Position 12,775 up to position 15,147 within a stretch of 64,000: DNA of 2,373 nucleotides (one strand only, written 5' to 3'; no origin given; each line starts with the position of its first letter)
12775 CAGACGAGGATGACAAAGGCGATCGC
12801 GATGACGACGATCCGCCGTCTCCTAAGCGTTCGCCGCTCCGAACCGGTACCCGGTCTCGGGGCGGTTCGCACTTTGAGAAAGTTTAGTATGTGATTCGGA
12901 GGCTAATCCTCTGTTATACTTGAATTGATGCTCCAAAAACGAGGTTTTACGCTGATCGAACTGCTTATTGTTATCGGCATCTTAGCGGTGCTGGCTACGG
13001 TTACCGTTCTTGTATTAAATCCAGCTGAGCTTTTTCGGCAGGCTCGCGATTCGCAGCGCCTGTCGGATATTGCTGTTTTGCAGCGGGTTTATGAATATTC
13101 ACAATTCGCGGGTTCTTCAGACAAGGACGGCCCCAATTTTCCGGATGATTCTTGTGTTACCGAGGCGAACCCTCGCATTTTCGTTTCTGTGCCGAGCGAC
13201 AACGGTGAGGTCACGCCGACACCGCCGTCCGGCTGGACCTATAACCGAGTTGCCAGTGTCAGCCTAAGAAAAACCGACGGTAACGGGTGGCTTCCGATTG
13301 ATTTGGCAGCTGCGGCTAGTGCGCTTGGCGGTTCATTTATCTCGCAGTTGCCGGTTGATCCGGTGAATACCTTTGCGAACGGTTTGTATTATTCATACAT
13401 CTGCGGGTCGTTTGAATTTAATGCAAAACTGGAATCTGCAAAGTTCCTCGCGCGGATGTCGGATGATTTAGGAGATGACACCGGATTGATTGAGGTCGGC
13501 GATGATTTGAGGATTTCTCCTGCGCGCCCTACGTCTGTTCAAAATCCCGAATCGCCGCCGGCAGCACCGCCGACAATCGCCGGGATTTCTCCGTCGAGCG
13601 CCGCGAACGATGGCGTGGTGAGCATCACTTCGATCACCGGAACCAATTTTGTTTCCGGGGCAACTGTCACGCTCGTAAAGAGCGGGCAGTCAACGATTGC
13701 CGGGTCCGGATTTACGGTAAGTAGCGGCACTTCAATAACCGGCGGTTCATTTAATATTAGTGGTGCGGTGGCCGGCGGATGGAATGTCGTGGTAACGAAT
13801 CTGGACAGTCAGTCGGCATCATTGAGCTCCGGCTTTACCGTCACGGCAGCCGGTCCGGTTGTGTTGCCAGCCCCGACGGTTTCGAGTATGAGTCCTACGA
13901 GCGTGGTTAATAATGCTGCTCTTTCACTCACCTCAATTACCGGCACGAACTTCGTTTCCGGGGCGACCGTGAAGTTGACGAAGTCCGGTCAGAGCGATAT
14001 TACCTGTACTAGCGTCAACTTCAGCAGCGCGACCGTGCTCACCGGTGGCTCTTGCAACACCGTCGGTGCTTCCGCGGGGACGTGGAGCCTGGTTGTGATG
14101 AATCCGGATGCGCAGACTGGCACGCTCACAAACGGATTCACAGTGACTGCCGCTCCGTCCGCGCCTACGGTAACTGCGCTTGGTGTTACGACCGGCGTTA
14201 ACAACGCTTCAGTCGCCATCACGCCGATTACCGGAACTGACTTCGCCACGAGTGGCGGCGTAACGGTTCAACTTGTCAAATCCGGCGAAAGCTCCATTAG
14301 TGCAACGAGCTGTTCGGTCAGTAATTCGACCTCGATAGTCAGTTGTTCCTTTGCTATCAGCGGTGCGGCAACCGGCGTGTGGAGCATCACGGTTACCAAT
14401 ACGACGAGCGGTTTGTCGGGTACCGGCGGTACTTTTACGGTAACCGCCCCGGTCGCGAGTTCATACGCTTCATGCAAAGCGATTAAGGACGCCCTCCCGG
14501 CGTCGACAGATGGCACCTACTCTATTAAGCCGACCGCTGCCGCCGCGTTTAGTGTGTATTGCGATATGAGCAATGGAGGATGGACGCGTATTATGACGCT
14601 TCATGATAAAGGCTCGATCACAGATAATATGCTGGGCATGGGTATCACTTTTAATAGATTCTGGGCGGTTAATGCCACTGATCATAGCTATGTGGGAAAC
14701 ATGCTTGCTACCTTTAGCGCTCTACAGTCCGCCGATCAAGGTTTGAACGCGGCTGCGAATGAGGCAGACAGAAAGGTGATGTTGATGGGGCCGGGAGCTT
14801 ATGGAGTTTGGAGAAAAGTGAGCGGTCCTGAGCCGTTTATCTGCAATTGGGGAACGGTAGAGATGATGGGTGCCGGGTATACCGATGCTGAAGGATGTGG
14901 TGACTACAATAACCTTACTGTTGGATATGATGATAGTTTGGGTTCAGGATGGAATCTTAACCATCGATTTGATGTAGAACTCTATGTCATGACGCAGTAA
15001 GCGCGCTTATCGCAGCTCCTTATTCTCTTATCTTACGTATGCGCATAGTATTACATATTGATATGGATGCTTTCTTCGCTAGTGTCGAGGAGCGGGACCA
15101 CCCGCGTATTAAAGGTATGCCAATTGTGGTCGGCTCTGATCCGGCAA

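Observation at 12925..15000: Type IV pilin carrying four IPT/TIG-like repeats and a fibrinogen-related-domain-like tip module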

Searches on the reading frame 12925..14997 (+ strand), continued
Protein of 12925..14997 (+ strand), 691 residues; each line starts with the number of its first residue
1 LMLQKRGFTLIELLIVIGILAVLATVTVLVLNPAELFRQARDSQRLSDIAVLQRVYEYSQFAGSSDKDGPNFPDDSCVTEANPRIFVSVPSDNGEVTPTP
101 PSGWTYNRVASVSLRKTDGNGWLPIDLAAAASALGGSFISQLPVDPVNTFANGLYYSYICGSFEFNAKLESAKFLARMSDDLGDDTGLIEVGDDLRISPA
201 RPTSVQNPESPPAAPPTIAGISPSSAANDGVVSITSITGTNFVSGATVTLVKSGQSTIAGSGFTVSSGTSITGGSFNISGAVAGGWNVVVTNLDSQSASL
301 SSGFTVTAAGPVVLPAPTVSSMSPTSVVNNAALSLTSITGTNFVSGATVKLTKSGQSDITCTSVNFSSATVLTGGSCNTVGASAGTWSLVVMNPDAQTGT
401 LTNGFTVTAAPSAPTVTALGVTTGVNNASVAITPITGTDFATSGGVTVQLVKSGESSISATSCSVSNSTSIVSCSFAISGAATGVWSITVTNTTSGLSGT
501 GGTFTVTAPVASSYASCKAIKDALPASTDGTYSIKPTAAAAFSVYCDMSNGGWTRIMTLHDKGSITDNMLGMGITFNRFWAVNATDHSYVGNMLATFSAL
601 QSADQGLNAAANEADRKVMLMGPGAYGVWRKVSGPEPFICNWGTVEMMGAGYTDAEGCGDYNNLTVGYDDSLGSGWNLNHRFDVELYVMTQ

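Call 27: find_encoding_contigs(protein=P0001, flank=3000, max_places=2)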
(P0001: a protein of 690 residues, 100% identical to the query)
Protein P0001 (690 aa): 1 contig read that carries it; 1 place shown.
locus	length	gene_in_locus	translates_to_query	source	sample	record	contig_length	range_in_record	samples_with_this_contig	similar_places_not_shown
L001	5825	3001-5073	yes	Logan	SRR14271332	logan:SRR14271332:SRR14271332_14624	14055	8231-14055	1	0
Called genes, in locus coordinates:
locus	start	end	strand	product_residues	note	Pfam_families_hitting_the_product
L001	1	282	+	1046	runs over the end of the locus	PF00580:UvrD-helicase, PF13245:AAA_19, PF13604:AAA_30 (faint), PF13361:UvrD_C, PF13538:UvrD_C_2 (faint), PF01930:Cas_Cas4 (faint), PF12705:PDDEXK_1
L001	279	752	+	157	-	-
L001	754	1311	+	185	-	-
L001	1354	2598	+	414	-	PF07690:MFS_1, PF11700:ATG22, PF07690:MFS_1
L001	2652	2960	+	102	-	-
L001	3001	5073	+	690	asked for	PF07963:N_methyl (weak)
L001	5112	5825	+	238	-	?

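Call 57: predict_structure(alignment_id=A4)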
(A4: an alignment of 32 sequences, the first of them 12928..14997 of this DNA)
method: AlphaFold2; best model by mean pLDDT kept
length: 690 residues; sequences in the alignment: 32
mean_pLDDT: 86.6   pTM: 0.39
mean pLDDT of the five models: 86.6, 81.5, 80.8, 78.4, 77.2
residues with pLDDT >= 90: 384; 70-90: 219; 50-70: 70; < 50: 17
segments of 3 or more residues with pLDDT < 50: 1-3, 203-210, 653-655
pLDDT, mean of each block of 10 residues (from residue 1): 62 88 74 87 95 92 85 88 96 91 95 97 94 91 92 90 91 85 89 85 45 88 94 97 95 95 95 94 96 92 84 82 93 95 95 96 96 94 96 93 91 87 85 90 90 93 93 91 93 87 79 85 89 81 90 91 86 90 81 88 83 85 72 60 64 51 67 66 87
secondary structure, 60 per line:
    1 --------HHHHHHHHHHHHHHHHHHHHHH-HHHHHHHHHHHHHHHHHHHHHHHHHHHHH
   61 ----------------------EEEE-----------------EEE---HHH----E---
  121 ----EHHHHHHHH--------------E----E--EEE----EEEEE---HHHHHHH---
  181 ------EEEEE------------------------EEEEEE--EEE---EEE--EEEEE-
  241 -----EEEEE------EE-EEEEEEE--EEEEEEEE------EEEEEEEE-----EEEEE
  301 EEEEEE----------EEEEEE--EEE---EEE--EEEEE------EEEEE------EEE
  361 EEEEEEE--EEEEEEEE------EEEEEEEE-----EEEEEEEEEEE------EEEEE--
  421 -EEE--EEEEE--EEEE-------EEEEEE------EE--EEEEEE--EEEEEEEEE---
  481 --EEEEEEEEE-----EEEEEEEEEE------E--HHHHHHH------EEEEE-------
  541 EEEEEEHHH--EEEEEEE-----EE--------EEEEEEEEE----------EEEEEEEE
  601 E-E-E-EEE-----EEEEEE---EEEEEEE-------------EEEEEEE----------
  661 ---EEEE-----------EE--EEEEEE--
elements in order (helices of 4 or more, strands of 3 or more residues): H9-30 H32-60 E83-86 E104-106 H126-133 E156-158 E163-167 H171-177 E187-191 E216-221 E224-226 E230-232 E235-239 E246-250 E260-266 E269-276 E283-290 E296-306 E317-322 E325-327 E331-333 E336-340 E347-351 E358-367 E370-377 E384-391 E397-407 E414-418 E422-424 E427-431 E434-437 E445-450 E461-466 E469-477 E483-491 E497-506 H516-522 E529-533 E541-546 E552-558 E574-582 E593-601 E607-609 E615-620 E624-630 E644-650 E664-667 E683-688

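Call 63: fold_search(model_id=the predicted structure, library=pdb)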
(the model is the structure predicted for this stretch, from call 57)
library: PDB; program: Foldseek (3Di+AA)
matches with E <= 10: 1983; with E <= 0.001: 621
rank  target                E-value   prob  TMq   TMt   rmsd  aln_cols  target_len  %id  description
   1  5l56_A                5.8e-11  1.00  0.16  0.11  14.8       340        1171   17  Plexin A1 full extracellular region, domains 1 to 10, to 4 angstrom (released 2016-07-06)
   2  5l7n                  1.3e-10  1.00  0.13  0.23  15.2       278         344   19  Plexin A1 extracellular fragment, domains 7-10 (IPT3-IPT6) (released 2017-03-15)
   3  4aq1_C                8.5e-10  1.00  0.11  0.12  49.2       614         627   14  Structure of the SbsB S-layer protein of Geobacillus stearothermophilus PV72p2 in complex with nanobody KB6 (released 2012-06-13)
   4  4aq1_A                9.4e-10  1.00  0.11  0.11  49.9       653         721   12  Structure of the SbsB S-layer protein of Geobacillus stearothermophilus PV72p2 in complex with nanobody KB6 (released 2012-06-13)
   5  7ptp_A                5.0e-09  1.00  0.15  0.15  16.7       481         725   12  In-situ structure of pentameric S-layer protein (released 2021-12-15)
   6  9rcu_A                1.0e-08  1.00  0.13  0.24  14.5       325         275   16  Cardioderma bat coronavirus 2B receptor binding domain in complex with human CEACAM6 (released 2026-04-08)
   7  1e07                  2.4e-08  1.00  0.20  0.21  24.5       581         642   11  Model of human carcinoembryonic antigen by homology modelling and curve-fitting to experimental solution scattering data (released 2000-07-04)
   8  6o89_L                2.6e-08  1.00  0.12  0.22  18.1       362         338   15  Anti-CD28xCD3 CODV Fab (released 2019-11-20)
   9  9flu_A                2.8e-08  1.00  0.16  0.27  18.1       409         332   15  CryoEM structure of the fragment-1 (3402-3733) in the grappling hook protein A (GhpA) in the bacterium Aureispira sp.  (released 2024-10-16)
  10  4uic                  3.0e-08  0.99  0.10  0.09  28.8       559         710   14  Crystal structure of the S-layer protein rSbsC(31-844) (released 2016-04-13)
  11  6grt_B                5.9e-08  1.00  0.12  0.13  26.5       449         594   12  Paired immunoglobulin-like receptor B (PirB) or Leukocyte immunoglobulin-like receptor subfamily B member 3 (LILRB3) f (released 2019-02-06)
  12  4e9l                  6.6e-08  1.00  0.22  0.36   9.7       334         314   18  FdeC, a Novel Broadly Conserved Escherichia coli Adhesin Eliciting Protection against Urinary Tract Infections (released 2012-04-25)
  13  9rcs_A                7.3e-08  1.00  0.13  0.24  13.6       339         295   16  Cardioderma bat coronavirus KY43 receptor binding domain in complex with human CEACAM6 (released 2026-04-08)
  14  8ayh_C                1.1e-07  1.00  0.14  0.15  36.5       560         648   10  Structure of Complement C5 in Complex with small molecule inhibitor and CVF (released 2022-12-21)
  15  5k70_B                1.5e-07  1.00  0.13  0.20  19.3       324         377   14  Sidekick-2 immunoglobulin domains 1-4 H18R/N22S mutant (released 2016-09-28)
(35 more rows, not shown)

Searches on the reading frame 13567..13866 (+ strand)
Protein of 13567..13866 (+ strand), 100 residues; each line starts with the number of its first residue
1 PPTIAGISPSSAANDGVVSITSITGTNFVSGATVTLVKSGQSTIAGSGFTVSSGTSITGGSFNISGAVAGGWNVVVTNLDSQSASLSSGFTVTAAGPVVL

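Call 13: search_protein_families(library=pfam, proteins=[window:13567-13866:+], max_evalue=10)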
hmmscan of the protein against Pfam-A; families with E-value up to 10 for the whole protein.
seq(100 aa): 0 families

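Call 41: search_solved_structures(query=A1, max_evalue=10, show_alignments=1)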
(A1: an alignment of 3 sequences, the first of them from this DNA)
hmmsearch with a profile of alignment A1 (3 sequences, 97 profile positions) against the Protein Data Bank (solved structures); distinct sequences matched with E-value up to 10: 1.
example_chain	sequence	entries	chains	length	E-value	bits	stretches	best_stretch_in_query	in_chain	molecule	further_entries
3lbb_A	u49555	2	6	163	0.38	14.1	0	52-93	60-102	Putative uncharacterized protein smu.793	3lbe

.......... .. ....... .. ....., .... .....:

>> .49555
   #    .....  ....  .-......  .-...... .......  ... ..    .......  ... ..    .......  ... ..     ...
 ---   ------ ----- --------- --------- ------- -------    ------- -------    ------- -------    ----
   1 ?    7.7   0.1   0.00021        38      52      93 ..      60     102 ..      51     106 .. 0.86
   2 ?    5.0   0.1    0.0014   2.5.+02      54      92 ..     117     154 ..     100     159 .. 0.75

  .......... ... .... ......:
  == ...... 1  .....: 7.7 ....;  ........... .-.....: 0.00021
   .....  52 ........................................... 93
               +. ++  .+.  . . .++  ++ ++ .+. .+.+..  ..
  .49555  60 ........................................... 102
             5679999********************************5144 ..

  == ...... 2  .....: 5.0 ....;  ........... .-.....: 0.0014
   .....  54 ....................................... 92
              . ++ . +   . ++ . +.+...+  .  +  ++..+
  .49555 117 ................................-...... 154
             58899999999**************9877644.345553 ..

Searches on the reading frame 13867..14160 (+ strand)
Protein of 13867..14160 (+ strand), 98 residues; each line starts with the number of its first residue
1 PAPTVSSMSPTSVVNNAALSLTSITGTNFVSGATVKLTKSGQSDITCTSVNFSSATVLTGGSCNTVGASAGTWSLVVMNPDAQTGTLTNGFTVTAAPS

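Call 13: search_protein_families(library=pfam, proteins=[window:13867-14160:+], max_evalue=10)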
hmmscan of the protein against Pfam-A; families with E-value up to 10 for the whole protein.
seq(98 aa): 2 families
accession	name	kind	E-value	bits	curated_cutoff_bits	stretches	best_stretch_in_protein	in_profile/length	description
PF04515.18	Choline_transpo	-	0.013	15.2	26.9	1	13-90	211-288/326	Plasma-membrane choline transporter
PF01833.30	TIG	-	0.081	13.4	20.9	1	3-92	1-83/84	IPT/TIG domain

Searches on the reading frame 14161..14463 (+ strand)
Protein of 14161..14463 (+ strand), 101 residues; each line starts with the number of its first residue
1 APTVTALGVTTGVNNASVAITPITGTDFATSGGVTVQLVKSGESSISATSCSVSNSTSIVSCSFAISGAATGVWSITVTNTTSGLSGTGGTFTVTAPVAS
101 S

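Call 13: search_protein_families(library=pfam, proteins=[window:14161-14463:+], max_evalue=10)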
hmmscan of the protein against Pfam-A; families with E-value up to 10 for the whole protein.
seq(101 aa): 5 families
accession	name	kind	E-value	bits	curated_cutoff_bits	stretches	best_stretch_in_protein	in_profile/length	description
PF24327.1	DUF7497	-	0.0037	17.6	27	1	28-95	25-95/100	Domain of unknown function (DUF7497)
PF01835.25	MG2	-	0.033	15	32.8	1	32-94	34-96/96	MG2 domain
PF04151.21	PPC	-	0.057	14.7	25.9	1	15-79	12-69/70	Bacterial pre-peptidase C-terminal domain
PF02465.23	FliD_N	-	0.4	11.8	24.8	1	40-81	55-93/97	Flagellar hook-associated protein 2 N-terminus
PF18682.6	PilA4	-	8.8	7.3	26.8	1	3-32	46-77/83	Pilin A4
